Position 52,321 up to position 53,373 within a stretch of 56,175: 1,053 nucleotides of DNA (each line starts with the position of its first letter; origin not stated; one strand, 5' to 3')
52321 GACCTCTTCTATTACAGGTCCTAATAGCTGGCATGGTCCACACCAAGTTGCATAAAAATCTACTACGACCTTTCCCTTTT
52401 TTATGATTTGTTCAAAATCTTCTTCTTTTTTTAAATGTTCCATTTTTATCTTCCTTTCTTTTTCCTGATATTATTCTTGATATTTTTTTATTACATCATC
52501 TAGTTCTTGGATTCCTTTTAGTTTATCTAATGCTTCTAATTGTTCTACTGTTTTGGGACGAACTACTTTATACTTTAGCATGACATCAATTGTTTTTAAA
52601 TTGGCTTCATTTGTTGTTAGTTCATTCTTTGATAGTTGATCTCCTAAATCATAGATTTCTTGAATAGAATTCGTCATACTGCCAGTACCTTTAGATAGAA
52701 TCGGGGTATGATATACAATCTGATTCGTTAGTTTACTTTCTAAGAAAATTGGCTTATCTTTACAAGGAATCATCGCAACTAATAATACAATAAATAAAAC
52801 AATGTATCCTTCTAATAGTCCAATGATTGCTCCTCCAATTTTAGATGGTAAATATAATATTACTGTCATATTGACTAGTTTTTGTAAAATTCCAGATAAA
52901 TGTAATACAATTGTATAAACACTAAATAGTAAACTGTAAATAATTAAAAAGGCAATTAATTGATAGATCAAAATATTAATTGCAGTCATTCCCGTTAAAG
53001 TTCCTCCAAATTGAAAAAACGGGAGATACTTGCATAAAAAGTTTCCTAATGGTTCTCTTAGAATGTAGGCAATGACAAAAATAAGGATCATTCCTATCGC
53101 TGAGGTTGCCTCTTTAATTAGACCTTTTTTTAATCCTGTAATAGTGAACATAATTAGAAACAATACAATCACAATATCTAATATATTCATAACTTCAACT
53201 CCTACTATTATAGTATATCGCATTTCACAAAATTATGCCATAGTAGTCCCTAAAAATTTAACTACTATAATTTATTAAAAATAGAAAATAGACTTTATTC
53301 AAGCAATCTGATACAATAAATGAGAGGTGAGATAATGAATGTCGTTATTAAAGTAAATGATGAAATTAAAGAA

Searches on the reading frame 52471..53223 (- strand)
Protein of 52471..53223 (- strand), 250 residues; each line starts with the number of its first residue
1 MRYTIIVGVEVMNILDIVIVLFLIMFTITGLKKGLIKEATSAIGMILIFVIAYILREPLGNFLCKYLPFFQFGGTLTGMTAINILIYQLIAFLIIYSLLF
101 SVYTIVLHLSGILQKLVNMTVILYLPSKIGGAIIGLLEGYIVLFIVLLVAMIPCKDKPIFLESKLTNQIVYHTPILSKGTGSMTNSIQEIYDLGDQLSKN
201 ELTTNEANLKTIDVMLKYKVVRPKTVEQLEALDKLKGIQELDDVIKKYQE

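Call 88: search_protein_families(library=pfam, proteins=[window:52471-53223:-], max_evalue=0.001)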
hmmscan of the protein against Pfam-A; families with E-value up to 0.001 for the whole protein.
window:52471-53223:- (250 aa): 1 family
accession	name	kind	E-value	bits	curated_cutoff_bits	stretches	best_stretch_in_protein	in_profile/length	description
PF02674.22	Colicin_V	-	1.4e-16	61.2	29.3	1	15-170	1-140/144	Colicin V production protein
